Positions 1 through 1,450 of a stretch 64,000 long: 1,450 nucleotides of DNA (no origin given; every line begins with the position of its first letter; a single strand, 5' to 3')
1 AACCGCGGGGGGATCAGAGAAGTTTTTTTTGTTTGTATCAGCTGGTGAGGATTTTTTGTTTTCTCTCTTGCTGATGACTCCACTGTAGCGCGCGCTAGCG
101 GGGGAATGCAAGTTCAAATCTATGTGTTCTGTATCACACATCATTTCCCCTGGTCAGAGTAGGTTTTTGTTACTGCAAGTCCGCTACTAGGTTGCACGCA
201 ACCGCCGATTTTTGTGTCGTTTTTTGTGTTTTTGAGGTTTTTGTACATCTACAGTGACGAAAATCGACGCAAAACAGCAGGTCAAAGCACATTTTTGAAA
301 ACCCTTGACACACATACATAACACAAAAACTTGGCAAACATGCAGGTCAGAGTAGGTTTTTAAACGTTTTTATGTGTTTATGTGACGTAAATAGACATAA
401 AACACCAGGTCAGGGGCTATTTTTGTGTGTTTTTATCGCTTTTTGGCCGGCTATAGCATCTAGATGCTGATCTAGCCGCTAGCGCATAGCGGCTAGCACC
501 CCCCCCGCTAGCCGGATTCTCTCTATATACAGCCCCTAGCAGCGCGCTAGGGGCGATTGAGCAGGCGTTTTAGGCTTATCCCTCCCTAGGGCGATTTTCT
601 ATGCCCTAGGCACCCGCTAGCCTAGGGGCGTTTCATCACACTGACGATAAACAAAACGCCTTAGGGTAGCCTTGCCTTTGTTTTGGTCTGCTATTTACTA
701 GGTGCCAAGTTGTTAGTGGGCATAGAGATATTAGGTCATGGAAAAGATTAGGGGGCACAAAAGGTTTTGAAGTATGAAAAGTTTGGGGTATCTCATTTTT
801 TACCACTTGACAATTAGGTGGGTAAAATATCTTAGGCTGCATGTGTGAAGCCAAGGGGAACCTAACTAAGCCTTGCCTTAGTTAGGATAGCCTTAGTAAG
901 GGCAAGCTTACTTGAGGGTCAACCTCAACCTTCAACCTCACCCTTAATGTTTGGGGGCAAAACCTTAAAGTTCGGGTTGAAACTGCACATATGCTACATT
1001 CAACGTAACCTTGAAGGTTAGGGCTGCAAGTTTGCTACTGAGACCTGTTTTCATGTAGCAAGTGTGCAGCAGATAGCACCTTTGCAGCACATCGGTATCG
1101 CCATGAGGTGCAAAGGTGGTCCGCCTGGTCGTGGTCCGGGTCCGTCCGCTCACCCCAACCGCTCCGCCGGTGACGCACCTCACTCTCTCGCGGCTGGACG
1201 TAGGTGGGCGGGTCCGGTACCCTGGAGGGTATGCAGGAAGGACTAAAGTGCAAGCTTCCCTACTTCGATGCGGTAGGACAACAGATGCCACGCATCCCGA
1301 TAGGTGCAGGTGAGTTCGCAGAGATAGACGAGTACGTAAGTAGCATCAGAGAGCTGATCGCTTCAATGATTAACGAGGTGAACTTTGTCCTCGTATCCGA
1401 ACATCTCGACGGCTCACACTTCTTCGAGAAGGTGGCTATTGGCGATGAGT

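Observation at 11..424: Recurrent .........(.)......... motif shared by both distant non-coding fields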

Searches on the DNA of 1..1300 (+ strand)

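Call 4: search_dna_similar(query=window:1-1300:+, collection=phages, mode=distant, max_rows=20)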
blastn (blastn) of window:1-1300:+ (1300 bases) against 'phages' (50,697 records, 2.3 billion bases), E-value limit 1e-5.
No match.

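Call 47: search_rna_families(source=window, start=1, end=1300, threshold=evalue, max_evalue=1)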
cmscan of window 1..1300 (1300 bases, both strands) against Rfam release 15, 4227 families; matches with E-value up to 1: 1.
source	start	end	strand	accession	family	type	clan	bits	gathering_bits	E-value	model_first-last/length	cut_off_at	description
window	209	275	+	RF03578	mir-3910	Gene; miRNA;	-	21.1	95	0.34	1-82/82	no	mir-3910 microRNA precursor family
